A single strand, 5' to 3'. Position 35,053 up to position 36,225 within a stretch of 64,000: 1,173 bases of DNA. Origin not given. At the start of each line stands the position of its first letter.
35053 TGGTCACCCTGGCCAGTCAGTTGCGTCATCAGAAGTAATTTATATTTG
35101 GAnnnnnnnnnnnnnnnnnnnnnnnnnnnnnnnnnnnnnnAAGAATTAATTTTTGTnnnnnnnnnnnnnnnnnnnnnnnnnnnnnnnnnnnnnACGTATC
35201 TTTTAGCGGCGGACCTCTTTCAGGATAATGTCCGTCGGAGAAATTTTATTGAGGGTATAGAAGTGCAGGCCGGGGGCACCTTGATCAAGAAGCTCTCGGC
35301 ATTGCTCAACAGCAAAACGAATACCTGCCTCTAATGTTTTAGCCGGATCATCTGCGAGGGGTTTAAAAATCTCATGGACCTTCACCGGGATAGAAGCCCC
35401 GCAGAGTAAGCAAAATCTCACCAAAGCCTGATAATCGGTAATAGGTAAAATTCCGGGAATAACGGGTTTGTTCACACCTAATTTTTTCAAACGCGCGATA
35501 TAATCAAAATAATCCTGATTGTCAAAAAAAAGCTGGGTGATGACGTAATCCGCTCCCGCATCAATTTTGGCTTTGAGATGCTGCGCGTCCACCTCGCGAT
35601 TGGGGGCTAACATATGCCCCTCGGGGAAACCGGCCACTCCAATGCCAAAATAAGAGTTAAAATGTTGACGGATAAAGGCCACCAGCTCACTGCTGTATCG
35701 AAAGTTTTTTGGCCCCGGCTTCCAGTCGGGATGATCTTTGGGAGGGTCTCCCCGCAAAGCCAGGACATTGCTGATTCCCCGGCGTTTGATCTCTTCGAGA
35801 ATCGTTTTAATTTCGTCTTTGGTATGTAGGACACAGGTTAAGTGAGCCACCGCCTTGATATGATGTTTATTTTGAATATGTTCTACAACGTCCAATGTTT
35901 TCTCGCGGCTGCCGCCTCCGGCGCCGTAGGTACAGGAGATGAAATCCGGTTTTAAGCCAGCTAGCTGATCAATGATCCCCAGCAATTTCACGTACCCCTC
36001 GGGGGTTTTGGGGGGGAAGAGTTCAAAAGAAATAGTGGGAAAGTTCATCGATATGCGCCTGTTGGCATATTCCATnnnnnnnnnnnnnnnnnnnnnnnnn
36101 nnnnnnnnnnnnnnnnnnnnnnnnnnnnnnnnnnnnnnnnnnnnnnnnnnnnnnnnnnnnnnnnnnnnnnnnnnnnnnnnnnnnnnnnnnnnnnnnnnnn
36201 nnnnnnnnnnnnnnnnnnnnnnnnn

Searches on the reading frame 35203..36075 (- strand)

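Call 17: search_protein_families(library=pfam, proteins=[window:35203-36075:-], max_evalue=0.001)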
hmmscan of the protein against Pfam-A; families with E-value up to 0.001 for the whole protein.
window:35203-36075:- (290 aa): 1 family
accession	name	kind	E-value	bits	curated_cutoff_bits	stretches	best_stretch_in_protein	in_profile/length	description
PF02219.23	MTHFR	-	1.6e-93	313.6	24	1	10-287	8-285/287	Methylenetetrahydrofolate reductase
